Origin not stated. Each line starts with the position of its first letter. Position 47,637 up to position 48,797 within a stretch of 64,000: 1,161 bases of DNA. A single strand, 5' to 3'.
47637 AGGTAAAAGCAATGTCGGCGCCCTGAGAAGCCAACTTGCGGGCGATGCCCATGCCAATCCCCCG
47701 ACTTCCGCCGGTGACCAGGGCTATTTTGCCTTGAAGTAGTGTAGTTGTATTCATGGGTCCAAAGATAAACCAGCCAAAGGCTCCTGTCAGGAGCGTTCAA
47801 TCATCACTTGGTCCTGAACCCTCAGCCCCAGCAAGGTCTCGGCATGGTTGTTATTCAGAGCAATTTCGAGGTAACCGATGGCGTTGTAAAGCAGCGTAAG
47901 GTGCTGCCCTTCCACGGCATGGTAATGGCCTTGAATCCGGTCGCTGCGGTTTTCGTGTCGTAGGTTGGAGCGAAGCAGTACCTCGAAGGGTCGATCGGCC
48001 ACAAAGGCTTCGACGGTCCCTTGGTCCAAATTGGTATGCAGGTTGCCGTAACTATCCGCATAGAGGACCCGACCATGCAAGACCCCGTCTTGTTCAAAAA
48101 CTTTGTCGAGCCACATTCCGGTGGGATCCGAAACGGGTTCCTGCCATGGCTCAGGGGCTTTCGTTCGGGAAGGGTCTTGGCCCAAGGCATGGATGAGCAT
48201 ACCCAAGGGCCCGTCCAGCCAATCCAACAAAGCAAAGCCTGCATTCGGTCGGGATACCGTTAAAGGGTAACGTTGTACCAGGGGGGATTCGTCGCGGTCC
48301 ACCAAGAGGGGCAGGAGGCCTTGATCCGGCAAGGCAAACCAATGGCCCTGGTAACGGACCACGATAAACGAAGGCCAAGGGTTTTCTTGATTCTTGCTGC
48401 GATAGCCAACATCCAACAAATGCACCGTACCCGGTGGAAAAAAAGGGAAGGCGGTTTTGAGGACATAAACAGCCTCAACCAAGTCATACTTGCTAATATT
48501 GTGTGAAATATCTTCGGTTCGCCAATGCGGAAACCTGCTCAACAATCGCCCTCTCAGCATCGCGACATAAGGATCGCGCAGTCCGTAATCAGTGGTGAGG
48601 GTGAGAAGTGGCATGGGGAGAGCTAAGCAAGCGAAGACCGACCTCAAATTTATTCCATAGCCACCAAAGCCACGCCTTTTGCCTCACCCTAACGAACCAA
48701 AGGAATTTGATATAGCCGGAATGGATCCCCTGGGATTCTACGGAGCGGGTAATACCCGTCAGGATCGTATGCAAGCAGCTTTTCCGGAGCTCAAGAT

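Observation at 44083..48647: Tight four-gene operon: DUF62 SAM hydroxide adenosyltransferase - FabG-like reductase - 725-aa BatA_N/VWA membrane protein - lipoprotein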

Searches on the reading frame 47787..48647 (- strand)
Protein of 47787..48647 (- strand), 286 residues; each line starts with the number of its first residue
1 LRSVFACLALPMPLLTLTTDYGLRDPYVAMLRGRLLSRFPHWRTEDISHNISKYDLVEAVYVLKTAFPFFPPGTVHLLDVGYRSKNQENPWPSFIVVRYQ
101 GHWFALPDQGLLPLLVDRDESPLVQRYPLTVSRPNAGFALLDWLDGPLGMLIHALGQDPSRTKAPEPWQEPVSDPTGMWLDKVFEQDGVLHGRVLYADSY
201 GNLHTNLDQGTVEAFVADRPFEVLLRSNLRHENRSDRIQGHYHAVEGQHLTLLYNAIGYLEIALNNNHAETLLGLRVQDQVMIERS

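Call 3: search_protein_families(library=pfam, proteins=[window:47787-48647:-], max_evalue=0.01)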
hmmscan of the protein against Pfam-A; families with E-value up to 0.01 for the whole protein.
window:47787-48647:- (286 aa): 2 families
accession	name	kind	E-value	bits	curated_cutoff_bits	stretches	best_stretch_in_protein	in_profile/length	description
PF01887.21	SAM_HAT_N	-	1e-25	90.7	26.3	1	15-120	1-101/145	SAM hydroxide adenosyltransferase N-terminal domain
PF20257.3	SAM_HAT_C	-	2.6e-15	56.9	25.5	1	192-281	1-83/84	SAM hydroxide adenosyltransferase C-terminal domain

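Call 4: search_protein_families(library=ncbifam, proteins=[window:47787-48647:-], max_evalue=0.01)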
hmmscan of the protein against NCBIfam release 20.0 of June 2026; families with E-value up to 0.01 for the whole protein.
window:47787-48647:- (286 aa): 2 families
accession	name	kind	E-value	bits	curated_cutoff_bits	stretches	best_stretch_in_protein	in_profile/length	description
NF053629.1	RSAMPyrc0463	equivalog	1.4e-17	64.1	470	1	15-283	2-253/256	(R)-S-adenosyl-L-methionine hydrolase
NF058624.1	RSAMHdlseTHET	equivalog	1.1e-14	54.7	350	1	19-283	7-249/250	(R)-S-adenosyl-L-methionine hydrolase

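Call 9: find_homologous_proteins(query=window:47787-48614:-)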
Query window:47787-48614:- (275 aa): 32 proteins with E <= 0.001 among 1389 candidates.
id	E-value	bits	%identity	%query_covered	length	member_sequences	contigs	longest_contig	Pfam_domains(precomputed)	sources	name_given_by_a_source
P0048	4.6e-176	602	95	100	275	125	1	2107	PF01887.22,PF20257.4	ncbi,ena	-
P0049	5.5e-134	464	75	100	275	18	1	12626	PF01887.22,PF20257.4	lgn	-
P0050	2.3e-102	360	87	66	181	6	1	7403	PF20257.4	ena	-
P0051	2.3e-98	347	57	100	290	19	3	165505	PF01887.22,PF20257.4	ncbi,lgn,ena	-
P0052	1.1e-96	342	56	100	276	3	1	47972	PF01887.22,PF20257.4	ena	-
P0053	2.6e-95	337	54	100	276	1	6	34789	PF01887.22,PF20257.4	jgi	jgi:S-adenosylmethionine hydrolase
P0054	1.8e-91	324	55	100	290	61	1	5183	PF01887.22,PF20257.4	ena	-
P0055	1.1e-88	315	56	93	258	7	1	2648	PF01887.22,PF20257.4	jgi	jgi:S-adenosylmethionine hydrolase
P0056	6.1e-82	293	52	99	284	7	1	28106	PF01887.22,PF20257.4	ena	-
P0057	7.4e-39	152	35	100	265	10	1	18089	PF01887.22,PF20257.4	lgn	-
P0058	2.5e-35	140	36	99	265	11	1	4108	PF01887.22,PF20257.4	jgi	jgi:S-adenosyl-L-methionine hydrolase (adenosine-forming)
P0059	1.2e-32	131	34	99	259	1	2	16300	PF01887.22,PF20257.4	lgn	-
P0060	4.0e-27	113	32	99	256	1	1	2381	PF01887.22,PF20257.4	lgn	-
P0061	1.7e-26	111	34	99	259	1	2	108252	PF01887.22,PF20257.4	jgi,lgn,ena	-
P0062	5.1e-26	110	33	99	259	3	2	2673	PF01887.22,PF20257.4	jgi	jgi:S-adenosylmethionine hydrolase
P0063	2.7e-25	107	31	99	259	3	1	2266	PF01887.22,PF20257.4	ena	-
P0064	3.9e-25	107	32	99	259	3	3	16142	PF01887.22,PF20257.4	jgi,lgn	jgi:S-adenosylmethionine hydrolase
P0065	4.4e-24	103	30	99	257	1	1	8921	PF01887.22,PF20257.4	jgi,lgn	jgi:S-adenosylmethionine hydrolase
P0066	4.0e-22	97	29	99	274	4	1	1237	PF01887.22,PF20257.4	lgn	-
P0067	6.8e-22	96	30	100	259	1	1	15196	PF01887.22,PF20257.4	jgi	jgi:S-adenosylmethionine hydrolase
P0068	3.3e-21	94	29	99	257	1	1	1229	PF01887.22,PF20257.4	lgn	-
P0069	5.4e-21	93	30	99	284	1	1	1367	PF01887.22,PF20257.4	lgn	-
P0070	6.4e-21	93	27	99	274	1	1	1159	PF01887.22,PF20257.4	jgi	jgi:S-adenosylmethionine hydrolase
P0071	7.1e-21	93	29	99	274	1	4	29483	PF01887.22,PF20257.4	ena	-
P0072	2.4e-19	88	29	99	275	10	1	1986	PF01887.22,PF20257.4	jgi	jgi:hypothetical protein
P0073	8.1e-17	79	43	36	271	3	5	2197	PF01887.22,PF20257.4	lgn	-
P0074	4.6e-15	74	29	94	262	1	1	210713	PF01887.22,PF20257.4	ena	-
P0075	8.0e-15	73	44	39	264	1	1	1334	PF01887.22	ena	-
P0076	2.0e-13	68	28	99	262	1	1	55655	PF01887.22,PF20257.4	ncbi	-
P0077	7.8e-13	66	40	36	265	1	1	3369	PF01887.22,PF20257.4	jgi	jgi:S-adenosyl-L-methionine hydrolase (adenosine-forming)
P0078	9.9e-13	66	27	95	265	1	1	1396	PF01887.22,PF20257.4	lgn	-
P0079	7.5e-12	63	42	36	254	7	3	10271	PF01887.22,PF20257.4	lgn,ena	-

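Call 25: find_encoding_contigs(protein=P0057, flank=5000, max_places=2)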
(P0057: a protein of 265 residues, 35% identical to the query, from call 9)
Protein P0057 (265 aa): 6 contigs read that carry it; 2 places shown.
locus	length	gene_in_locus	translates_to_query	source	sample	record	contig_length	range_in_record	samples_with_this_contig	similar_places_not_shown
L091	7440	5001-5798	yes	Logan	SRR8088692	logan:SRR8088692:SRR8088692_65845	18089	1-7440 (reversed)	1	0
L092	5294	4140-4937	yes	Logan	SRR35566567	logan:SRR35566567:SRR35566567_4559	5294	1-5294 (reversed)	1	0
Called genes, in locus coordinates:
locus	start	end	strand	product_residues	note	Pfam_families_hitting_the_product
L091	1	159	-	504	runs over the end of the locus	PF00034:Cytochrom_C, PF13442:Cytochrome_CBB3, PF02790:COX2_TM (weak), PF00116:COX2 (faint)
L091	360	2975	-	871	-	PF17148:DUF5117, PF16313:DUF4953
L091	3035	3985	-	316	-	PF01259:SAICAR_synt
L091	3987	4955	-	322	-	PF02562:PhoH, PF13604:AAA_30 (weak), PF13245:AAA_19 (weak)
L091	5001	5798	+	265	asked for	PF01887:SAM_HAT_N, PF20257:SAM_HAT_C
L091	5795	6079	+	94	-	PF03992:ABM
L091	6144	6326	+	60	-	-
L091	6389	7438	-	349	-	?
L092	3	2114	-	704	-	?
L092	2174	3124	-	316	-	PF01259:SAICAR_synt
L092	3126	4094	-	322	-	PF02562:PhoH, PF13604:AAA_30 (weak), PF13245:AAA_19 (weak)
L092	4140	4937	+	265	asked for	PF01887:SAM_HAT_N, PF20257:SAM_HAT_C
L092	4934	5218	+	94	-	PF03992:ABM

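Call 26: find_encoding_contigs(protein=P0061, flank=5000, max_places=2)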
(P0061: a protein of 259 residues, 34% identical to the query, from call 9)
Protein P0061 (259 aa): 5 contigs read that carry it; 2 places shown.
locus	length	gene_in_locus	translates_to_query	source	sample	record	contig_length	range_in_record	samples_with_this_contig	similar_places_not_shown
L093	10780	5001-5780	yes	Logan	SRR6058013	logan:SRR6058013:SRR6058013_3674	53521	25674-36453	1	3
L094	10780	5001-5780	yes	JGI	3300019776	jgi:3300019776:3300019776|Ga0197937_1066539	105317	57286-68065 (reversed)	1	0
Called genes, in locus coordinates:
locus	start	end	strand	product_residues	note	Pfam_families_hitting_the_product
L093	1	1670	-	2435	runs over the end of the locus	PF19081:Ig_7, PF00801:PKD, PF18911:PKD_4, PF18962:Por_Secre_tail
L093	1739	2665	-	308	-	PF23023:Anti-Pycsar_Apyc1, PF00753:Lactamase_B, PF12706:Lactamase_B_2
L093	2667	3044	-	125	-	PF01740:STAS, PF13466:STAS_2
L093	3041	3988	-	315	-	PF01259:SAICAR_synt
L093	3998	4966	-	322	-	PF00270:DEAD (faint), PF02562:PhoH, PF13604:AAA_30, PF13245:AAA_19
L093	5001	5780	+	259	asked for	PF01887:SAM_HAT_N, PF20257:SAM_HAT_C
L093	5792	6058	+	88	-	PF03992:ABM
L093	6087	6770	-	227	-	PF18962:Por_Secre_tail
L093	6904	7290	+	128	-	-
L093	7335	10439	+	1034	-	PF00873:ACR_tran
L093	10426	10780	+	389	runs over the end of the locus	-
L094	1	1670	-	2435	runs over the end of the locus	PF19081:Ig_7, PF00801:PKD, PF18911:PKD_4, PF18962:Por_Secre_tail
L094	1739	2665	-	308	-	PF23023:Anti-Pycsar_Apyc1, PF00753:Lactamase_B, PF12706:Lactamase_B_2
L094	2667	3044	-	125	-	PF01740:STAS, PF13466:STAS_2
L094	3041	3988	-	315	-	PF01259:SAICAR_synt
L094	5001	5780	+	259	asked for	PF01887:SAM_HAT_N, PF20257:SAM_HAT_C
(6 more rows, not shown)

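Call 27: find_encoding_contigs(protein=P0074, flank=5000, max_places=2)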
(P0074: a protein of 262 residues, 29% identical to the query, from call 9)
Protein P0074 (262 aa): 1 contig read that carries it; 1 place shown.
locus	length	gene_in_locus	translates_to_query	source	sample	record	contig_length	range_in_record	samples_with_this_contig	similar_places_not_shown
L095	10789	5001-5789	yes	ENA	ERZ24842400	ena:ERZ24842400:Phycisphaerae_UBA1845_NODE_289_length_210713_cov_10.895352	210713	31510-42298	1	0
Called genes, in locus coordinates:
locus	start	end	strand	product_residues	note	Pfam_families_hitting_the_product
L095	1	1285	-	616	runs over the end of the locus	PF19864:Radical_SAM_N2, PF04055:Radical_SAM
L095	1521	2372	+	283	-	-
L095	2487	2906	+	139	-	-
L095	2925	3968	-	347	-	PF14583:Pectate_lyase22 (faint), PF26549:Tricorn_N, PF26550:Tricorn_2nd, PF07676:PD40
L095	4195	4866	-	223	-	PF01135:PCMT, PF13847:Methyltransf_31 (weak)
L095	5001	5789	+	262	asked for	PF01887:SAM_HAT_N, PF20257:SAM_HAT_C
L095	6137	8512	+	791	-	PF13176:TPR_7 (faint), PF13424:TPR_12 (faint), PF13428:TPR_14 (faint), PF00515:TPR_1 (faint), PF12895:ANAPC3 (faint), PF14559:TPR_19 (faint), PF13432:TPR_16 (weak), PF07719:TPR_2 (weak), +2 more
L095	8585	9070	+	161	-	PF05130:FlgN (faint)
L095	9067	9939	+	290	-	PF00512:HisKA, PF02518:HATPase_c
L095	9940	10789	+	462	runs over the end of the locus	PF00072:Response_reg, PF00158:Sigma54_activat, PF14532:Sigma54_activ_2, PF07728:AAA_5 (weak), PF25601:AAA_lid_14, PF02954:HTH_8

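Call 35: search_solved_structures(query=window:47787-48614:-, max_evalue=0.001, show_alignments=3)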
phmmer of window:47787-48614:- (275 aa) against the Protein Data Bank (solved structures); distinct sequences matched with E-value up to 0.001: 7.
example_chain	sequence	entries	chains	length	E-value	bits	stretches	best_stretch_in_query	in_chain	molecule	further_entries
2f4n_A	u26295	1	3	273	1.3e-16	63.9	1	2-106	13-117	Hypothetical protein MJ1651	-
22uy_A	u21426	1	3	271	2.9e-16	62.8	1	2-106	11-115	(R)-S-adenosyl-L-methionine hydrolase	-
2wr8_A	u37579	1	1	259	1.3e-13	54.1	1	3-272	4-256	PUTATIVE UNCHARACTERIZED PROTEIN PH0463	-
1wu8_A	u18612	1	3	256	1.8e-13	53.6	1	3-272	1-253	hypothetical protein PH0463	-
2zbu_A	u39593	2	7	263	1.9e-10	43.7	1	6-106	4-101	Uncharacterized conserved protein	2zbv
2cw5_A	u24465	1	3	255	3.7e-09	39.5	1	7-137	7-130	Bacterial fluorinating enzyme homolog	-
7xto_A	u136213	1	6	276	1.3e-06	31.2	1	6-108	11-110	soil bacterial derived chlorinase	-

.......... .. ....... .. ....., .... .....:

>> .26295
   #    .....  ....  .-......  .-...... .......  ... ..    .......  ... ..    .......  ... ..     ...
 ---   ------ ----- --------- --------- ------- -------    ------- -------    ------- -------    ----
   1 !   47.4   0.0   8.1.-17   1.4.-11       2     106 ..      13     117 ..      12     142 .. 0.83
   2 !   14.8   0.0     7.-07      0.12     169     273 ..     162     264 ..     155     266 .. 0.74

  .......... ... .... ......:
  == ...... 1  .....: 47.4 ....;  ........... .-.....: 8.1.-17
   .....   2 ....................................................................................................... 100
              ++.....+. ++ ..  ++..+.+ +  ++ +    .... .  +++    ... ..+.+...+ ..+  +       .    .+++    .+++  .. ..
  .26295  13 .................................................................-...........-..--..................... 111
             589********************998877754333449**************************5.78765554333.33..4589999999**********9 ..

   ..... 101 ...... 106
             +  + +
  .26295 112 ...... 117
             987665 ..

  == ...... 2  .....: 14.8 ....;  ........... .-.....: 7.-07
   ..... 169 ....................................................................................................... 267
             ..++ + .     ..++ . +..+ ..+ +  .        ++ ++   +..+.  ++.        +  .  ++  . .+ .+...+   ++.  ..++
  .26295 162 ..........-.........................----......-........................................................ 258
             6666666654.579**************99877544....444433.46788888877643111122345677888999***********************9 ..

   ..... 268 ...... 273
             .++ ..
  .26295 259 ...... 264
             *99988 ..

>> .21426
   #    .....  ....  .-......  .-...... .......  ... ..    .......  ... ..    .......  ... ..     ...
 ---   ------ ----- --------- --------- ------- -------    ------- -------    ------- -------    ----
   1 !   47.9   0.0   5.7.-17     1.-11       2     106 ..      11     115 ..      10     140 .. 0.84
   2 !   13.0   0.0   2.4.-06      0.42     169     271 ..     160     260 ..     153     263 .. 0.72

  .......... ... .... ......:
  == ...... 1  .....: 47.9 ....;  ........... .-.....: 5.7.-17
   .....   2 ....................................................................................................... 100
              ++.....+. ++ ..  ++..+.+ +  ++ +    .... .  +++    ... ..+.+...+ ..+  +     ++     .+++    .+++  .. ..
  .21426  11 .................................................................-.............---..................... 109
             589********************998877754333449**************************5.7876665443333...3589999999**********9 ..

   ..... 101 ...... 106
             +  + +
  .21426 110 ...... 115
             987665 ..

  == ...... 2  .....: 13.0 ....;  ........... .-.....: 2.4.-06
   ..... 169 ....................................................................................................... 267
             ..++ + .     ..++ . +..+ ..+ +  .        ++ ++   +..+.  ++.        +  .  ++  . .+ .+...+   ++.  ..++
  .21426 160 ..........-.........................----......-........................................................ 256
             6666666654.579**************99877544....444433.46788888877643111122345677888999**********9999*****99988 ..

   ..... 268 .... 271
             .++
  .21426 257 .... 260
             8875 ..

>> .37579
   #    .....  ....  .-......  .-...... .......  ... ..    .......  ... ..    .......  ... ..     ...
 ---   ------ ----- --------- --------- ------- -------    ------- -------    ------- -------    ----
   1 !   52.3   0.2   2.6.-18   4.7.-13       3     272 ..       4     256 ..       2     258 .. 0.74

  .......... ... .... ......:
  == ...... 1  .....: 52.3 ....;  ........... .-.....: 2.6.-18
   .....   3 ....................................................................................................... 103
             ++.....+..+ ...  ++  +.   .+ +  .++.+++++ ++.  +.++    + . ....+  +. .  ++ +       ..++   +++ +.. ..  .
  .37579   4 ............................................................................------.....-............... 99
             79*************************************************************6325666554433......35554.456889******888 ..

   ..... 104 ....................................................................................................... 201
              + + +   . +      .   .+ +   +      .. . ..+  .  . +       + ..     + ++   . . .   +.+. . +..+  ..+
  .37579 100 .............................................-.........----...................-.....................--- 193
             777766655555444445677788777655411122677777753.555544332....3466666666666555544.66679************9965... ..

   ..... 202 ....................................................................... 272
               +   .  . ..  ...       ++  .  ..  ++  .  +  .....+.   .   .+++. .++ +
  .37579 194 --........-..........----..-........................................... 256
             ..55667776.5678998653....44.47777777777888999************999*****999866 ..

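Call 60: find_encoding_contigs(protein=P0056, flank=6000, max_places=1)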
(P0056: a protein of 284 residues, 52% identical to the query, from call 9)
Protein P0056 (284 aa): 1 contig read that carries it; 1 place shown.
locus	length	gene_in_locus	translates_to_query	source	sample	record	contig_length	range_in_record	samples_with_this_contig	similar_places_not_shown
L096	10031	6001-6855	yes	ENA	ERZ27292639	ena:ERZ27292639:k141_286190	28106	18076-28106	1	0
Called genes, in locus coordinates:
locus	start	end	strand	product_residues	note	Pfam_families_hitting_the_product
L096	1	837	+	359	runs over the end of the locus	PF00106:adh_short (weak), PF01073:3Beta_HSD, PF01370:Epimerase, PF02719:Polysacc_synt_2, PF04321:RmlD_sub_bind, PF05368:NmrA (weak), PF08659:KR (weak), PF16363:GDP_Man_Dehyd, +1 more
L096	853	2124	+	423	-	PF00464:SHMT, PF00155:Aminotran_1_2 (weak)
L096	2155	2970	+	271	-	PF19576:Acyltransf_2, PF01553:Acyltransferase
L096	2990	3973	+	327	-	PF13444:Acetyltransf_5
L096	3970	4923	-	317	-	PF01259:SAICAR_synt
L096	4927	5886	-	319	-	PF02562:PhoH, PF13245:AAA_19 (weak), PF13604:AAA_30 (weak)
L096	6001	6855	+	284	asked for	PF01887:SAM_HAT_N, PF20257:SAM_HAT_C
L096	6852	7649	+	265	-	PF23441:SDR (faint), PF00106:adh_short, PF08659:KR, PF13561:adh_short_C2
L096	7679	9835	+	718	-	-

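Call 61: find_encoding_contigs(protein=P0059, flank=5000, max_places=1)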
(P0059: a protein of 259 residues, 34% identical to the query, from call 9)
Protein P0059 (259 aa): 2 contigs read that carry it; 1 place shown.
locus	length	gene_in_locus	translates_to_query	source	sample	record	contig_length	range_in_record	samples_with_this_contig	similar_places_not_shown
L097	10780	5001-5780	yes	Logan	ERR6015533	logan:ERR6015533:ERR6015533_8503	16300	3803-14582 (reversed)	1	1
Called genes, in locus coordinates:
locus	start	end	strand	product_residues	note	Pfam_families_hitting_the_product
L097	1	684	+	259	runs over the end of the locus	PF09603:Fib_succ_major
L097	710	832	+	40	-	-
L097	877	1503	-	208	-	PF04116:FA_hydroxylase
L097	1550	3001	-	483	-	PF03901:Glyco_transf_22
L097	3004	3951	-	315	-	PF01259:SAICAR_synt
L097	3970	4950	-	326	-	PF02562:PhoH, PF13245:AAA_19, PF13604:AAA_30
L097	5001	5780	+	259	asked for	PF01887:SAM_HAT_N, PF20257:SAM_HAT_C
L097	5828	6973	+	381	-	PF00586:AIRS, PF02769:AIRS_C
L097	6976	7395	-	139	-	PF06491:Disulph_isomer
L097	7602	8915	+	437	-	PF05221:AdoHcyase, PF02826:2-Hacid_dh_C, PF00670:AdoHcyase_NAD, PF07991:KARI_N (weak)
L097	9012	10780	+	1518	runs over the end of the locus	PF02897:Peptidase_S9_N, PF00326:Peptidase_S9, PF13620:CarboxypepD_reg, PF13715:CarbopepD_reg_2, PF18939:DUF5686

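Call 62: find_encoding_contigs(protein=P0071, flank=5000, max_places=1)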
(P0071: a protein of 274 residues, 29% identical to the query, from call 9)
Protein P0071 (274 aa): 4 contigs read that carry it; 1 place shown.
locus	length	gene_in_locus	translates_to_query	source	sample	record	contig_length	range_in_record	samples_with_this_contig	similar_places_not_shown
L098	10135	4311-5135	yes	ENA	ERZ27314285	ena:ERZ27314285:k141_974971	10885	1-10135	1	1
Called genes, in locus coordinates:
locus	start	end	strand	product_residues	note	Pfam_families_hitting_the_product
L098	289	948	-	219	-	PF14127:DUF4294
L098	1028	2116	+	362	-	PF05343:Peptidase_M42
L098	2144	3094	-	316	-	PF01259:SAICAR_synt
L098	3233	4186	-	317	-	PF02562:PhoH, PF13604:AAA_30, PF00270:DEAD (faint), PF00580:UvrD-helicase (faint), PF13245:AAA_19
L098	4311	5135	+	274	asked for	PF01887:SAM_HAT_N, PF20257:SAM_HAT_C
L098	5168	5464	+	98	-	PF03992:ABM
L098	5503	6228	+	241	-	PF01061:ABC2_membrane (weak), PF12679:ABC2_membrane_2, PF12730:ABC2_membrane_4, PF12698:ABC2_membrane_3, PF13346:ABC2_membrane_5 (weak)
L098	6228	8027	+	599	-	PF23357:DUF7088, PF09822:ABC_transp_aux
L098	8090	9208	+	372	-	PF00712:DNA_pol3_beta, PF02767:DNA_pol3_beta_2, PF02768:DNA_pol3_beta_3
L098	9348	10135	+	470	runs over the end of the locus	PF03193:RsgA_GTPase (faint), PF10396:TrmE_N, PF12631:MnmE_helical, PF00009:GTP_EFTU (faint), PF00025:Arf (weak), PF00350:Dynamin_N (faint), PF01926:MMR_HSR1, PF02421:FeoB_N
